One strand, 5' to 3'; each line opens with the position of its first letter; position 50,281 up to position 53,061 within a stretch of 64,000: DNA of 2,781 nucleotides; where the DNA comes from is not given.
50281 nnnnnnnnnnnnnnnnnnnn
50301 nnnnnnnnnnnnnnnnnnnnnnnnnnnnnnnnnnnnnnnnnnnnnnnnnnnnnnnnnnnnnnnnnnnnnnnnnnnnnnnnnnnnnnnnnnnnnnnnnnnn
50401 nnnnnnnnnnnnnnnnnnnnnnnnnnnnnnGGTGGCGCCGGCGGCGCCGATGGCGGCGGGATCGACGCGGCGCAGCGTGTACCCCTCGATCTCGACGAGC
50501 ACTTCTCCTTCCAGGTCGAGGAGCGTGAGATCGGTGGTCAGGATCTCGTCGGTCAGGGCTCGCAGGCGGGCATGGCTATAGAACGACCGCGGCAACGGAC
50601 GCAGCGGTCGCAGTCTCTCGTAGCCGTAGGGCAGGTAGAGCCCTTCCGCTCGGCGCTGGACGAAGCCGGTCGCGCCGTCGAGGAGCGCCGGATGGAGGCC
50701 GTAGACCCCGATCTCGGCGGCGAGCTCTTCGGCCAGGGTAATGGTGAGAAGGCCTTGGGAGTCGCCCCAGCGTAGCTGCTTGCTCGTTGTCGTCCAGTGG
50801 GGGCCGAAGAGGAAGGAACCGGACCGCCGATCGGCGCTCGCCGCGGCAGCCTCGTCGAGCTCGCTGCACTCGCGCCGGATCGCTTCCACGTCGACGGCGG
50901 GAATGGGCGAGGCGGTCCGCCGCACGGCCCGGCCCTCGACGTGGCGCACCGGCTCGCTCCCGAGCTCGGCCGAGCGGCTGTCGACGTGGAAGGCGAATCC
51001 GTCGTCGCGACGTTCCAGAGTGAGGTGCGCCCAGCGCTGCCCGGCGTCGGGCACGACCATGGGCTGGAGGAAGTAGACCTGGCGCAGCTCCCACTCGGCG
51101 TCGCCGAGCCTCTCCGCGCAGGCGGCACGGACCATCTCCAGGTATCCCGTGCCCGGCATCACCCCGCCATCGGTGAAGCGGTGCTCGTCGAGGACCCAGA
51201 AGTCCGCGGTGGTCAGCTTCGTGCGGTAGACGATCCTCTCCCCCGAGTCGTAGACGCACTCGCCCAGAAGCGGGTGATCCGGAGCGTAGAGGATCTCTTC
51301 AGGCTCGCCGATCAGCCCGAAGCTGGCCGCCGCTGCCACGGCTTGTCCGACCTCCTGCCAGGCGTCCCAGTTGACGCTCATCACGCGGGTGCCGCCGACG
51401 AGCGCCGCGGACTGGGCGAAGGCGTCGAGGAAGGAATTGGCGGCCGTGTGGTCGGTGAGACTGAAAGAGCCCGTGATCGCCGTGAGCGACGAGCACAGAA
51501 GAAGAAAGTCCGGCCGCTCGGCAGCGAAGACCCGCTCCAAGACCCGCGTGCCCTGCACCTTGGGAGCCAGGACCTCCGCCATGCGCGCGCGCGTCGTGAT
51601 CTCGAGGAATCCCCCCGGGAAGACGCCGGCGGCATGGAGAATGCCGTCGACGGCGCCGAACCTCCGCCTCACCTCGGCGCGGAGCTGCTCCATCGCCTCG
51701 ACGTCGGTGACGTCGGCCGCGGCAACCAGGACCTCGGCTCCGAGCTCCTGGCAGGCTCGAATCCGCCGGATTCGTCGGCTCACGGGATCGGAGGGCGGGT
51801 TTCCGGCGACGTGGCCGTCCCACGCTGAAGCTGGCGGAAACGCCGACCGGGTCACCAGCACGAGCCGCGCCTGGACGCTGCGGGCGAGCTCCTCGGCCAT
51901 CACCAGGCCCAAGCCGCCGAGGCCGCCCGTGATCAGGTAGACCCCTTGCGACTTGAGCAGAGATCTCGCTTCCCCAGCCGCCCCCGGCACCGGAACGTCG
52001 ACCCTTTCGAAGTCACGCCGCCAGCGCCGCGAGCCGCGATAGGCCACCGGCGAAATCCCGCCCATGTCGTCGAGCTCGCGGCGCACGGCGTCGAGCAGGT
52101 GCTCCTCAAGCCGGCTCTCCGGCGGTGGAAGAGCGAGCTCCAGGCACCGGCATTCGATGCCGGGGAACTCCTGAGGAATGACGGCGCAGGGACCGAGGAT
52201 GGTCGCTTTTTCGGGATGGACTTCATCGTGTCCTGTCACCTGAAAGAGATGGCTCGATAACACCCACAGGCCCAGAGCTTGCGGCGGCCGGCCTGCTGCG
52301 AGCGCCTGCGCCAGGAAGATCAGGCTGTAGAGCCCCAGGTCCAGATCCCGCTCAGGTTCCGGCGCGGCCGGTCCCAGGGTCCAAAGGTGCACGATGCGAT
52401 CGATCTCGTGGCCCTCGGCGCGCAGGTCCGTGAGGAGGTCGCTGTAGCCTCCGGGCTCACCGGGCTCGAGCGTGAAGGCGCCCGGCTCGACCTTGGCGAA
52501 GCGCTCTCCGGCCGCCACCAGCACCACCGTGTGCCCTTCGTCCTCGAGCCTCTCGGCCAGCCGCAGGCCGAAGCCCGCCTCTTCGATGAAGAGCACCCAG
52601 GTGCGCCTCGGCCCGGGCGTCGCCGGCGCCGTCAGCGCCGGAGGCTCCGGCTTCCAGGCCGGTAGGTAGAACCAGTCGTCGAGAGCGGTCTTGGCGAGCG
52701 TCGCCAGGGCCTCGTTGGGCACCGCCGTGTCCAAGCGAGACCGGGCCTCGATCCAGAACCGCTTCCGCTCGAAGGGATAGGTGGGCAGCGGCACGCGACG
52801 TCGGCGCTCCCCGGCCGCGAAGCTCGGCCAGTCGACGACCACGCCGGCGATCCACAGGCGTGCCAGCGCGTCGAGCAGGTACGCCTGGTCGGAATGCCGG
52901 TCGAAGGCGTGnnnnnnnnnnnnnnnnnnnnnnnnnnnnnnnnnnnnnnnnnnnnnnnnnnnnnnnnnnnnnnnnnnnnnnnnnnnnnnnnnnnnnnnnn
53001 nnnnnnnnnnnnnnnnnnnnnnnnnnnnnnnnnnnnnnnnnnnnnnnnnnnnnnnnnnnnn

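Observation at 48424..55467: PKS module with the DH placed after the KR (KS-AT-psiKR-KR-DH-ACP)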

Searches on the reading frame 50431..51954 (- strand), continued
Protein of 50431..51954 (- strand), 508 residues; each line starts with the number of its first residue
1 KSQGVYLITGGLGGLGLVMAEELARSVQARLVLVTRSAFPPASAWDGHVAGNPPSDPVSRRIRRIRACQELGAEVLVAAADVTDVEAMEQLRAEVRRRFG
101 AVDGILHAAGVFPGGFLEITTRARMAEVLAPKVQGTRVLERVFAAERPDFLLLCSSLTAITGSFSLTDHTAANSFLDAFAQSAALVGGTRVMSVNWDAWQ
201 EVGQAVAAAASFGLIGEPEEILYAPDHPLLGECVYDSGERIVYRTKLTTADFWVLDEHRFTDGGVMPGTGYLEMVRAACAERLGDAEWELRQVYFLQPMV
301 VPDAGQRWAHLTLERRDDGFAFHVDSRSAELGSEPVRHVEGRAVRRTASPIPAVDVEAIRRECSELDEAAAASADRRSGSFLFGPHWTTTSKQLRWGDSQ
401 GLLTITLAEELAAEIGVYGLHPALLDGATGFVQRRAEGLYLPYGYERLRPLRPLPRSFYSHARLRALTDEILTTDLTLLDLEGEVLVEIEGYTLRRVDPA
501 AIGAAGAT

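Call 56: fold_search(model_id=the predicted structure, library=pdb)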
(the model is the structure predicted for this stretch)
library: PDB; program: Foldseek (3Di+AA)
matches with E <= 10: 1991; with E <= 0.001: 1737
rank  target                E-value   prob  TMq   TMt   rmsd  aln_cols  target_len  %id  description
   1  5kku_C                2.6e-22  1.00  0.47  0.79   3.5       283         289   22  Crystal structure of an N-terminal dehydratase from difficidin assembly line (released 2016-12-21)
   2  3kg6_A                6.1e-22  1.00  0.49  0.87   2.6       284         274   26  Dehydratase domain from CurF module of Curacin polyketide synthase (released 2010-01-19)
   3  3kg6_D                7.6e-22  1.00  0.49  0.86   2.7       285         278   26  Dehydratase domain from CurF module of Curacin polyketide synthase (released 2010-01-19)
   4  3kg6_C                1.3e-21  1.00  0.49  0.87   2.5       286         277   26  Dehydratase domain from CurF module of Curacin polyketide synthase (released 2010-01-19)
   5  5kku_B                1.3e-21  1.00  0.46  0.78   3.6       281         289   21  Crystal structure of an N-terminal dehydratase from difficidin assembly line (released 2016-12-21)
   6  3kg6_B                1.4e-21  1.00  0.49  0.86   2.6       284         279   26  Dehydratase domain from CurF module of Curacin polyketide synthase (released 2010-01-19)
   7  5tz5_B                2.0e-21  1.00  0.48  0.84   2.9       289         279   24  Crystal Structure of CurK Dehydratase H996F Inactive Mutant (released 2017-01-11)
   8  7tzl_A                2.6e-21  1.00  0.47  0.85   2.9       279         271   25  The DH dehydratase domain of AlnB (released 2023-02-22)
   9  7tzl_B                4.0e-21  1.00  0.47  0.86   2.9       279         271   25  The DH dehydratase domain of AlnB (released 2023-02-22)
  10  5tz5_A                4.0e-21  1.00  0.47  0.83   3.0       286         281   24  Crystal Structure of CurK Dehydratase H996F Inactive Mutant (released 2017-01-11)
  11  3kg9_A                5.4e-21  1.00  0.47  0.83   3.1       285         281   24  Dehydratase domain from CurK module of Curacin polyketide synthase (released 2010-01-19)
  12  3kg7_A                5.4e-21  1.00  0.46  0.78   3.6       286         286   22  Dehydratase domain from CurH module of Curacin polyketide synthase (released 2010-01-19)
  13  3kg7_B                5.7e-21  1.00  0.47  0.80   3.4       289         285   22  Dehydratase domain from CurH module of Curacin polyketide synthase (released 2010-01-19)
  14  7zmf_B                6.1e-21  1.00  0.49  0.86   2.4       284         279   25  Dehydratase domain of module 3 from Brevibacillus Brevis orphan BGC11 (released 2022-09-21)
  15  3kg9_B                7.6e-21  1.00  0.48  0.84   2.9       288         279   25  Dehydratase domain from CurK module of Curacin polyketide synthase (released 2010-01-19)
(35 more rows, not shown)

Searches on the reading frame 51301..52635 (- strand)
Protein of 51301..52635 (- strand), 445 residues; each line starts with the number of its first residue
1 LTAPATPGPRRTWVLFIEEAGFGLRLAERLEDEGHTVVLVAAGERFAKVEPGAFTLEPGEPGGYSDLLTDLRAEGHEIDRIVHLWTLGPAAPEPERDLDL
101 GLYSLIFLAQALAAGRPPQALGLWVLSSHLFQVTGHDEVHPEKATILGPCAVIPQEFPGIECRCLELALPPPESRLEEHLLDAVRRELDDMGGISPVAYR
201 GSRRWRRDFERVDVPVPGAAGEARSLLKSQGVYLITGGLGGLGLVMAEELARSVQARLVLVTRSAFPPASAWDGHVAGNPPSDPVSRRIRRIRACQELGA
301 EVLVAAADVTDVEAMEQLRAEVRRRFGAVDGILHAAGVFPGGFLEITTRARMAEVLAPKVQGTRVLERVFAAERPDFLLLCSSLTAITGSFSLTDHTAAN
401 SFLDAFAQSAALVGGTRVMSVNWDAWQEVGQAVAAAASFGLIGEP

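Call 16: search_solved_structures(query=window:51301-52635:-, max_evalue=0.00001)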
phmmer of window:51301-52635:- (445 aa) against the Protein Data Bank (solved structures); distinct sequences matched with E-value up to 0.00001: 30.
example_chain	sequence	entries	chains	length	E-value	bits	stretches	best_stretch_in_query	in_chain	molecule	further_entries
5d2e_A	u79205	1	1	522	6.4e-39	137.5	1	14-431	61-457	MlnE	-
6ulw_A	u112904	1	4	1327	5.7e-31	111.3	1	15-434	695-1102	Amino acid adenylation domain-containing protein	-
4j1q_A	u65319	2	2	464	1.9e-28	103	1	155-435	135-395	Polyketide synthase PksJ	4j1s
5ktk_A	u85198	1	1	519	5e-23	85.1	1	196-433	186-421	Polyketide synthase PksJ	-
3slk_A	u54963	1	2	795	5.5e-16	61.9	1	229-433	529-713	Polyketide synthase extender module 2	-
7s6b_C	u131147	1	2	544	2.9e-15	59.5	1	70-434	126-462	Polyketide synthase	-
9d2z_A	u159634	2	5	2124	3.6e-15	59.2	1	222-436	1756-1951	Mycocerosic acid synthase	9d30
9d2y_A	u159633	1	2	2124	3.6e-15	59.2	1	222-436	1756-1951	Multifunctional mycocerosic acid synthase membrane-associated MAS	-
5bp4_A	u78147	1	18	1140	4.6e-15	58.9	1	225-437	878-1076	Mycocerosic acid synthase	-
4dif_A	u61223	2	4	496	6.9e-15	58.3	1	63-433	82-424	AmphB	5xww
3mjv_A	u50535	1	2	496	1.5e-14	57.2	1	63-433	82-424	AmphB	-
3mjc_A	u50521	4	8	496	1.6e-14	57.1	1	63-433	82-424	AmphB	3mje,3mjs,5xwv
3mjt_A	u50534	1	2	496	1.8e-14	56.9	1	63-433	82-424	AmphB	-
7s6c_A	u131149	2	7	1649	4.1e-13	52.5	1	71-434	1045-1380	6-deoxyerythronolide-B synthase EryA2, modules 3 and 4, Lsd14 Polyketide synthase fusion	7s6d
4l4x_A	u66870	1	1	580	1.6e-12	50.5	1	96-428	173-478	AmphI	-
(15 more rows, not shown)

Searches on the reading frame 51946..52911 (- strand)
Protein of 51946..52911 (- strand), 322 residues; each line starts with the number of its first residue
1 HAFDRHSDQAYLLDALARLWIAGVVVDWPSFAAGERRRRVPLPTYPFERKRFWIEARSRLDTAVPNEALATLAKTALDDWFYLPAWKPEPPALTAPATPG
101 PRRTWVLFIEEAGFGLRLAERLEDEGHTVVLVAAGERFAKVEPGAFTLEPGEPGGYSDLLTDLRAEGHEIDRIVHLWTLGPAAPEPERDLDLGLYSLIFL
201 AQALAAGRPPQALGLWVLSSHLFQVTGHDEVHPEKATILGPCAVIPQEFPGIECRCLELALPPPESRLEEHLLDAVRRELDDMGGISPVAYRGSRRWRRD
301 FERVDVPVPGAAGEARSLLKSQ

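Call 74: search_protein_families(library=pfam, proteins=[window:51946-52911:-], max_evalue=10)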
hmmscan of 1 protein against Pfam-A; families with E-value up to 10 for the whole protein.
window:51946-52911:- (322 aa): 1 family
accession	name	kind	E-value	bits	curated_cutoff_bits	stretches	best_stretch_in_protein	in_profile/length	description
PF21394.3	Beta-ketacyl_N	-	1.6e-11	44.5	26.9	1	125-277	22-168/170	Beta-ketoacyl synthase-like, N-terminal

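Call 75: search_solved_structures(query=window:51946-52911:-, max_evalue=1)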
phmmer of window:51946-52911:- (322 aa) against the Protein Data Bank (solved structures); distinct sequences matched with E-value up to 1: 42.
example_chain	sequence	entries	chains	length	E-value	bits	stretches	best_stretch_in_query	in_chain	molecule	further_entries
7zma_A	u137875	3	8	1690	3.5e-13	52.8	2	16-59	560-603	Putative polyketide synthase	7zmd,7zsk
4wky_A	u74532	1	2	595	2.3e-12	50.2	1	12-56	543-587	Beta-ketoacyl synthase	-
4oqj_A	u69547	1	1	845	8e-12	48.4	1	9-61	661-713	PKS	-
6ulw_A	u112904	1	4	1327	1.8e-11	47.2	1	75-280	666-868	Amino acid adenylation domain-containing protein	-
7m7j_B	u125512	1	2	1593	7.9e-10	41.8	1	13-58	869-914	EryAI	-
7m7i_B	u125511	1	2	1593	8e-10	41.8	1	13-58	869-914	EryAI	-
7m7f_B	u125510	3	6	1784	9.1e-10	41.6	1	13-58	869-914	EryAI,6-deoxyerythronolide-B synthase EryA3, modules 5 and 6 chimera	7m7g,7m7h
8tjn_B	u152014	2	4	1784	9.1e-10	41.6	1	13-58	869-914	EryAI,6-deoxyerythronolide-B synthase EryA3, modules 5 and 6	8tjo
8xjy_A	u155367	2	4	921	3.3e-08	36.5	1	7-65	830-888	Polyketide synthase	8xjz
8xju_A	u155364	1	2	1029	4.1e-08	36.1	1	7-65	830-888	Polyketide synthase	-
7s6b_A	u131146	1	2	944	6.5e-07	32.2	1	6-58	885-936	Polyketide synthase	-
9jj9_B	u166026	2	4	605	3.5e-06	29.8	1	3-56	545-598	Polyketide synthase GfsA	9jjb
9iyw_A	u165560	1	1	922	1.2e-05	28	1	6-56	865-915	Polyketide synthase,GfsA KSQ-AncAT chimeric protein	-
7zm9_A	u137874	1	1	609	1.3e-05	27.9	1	16-59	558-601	Putative polyketide synthase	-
7zmc_A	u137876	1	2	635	1.6e-05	27.7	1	16-55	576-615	Putative polyketide synthase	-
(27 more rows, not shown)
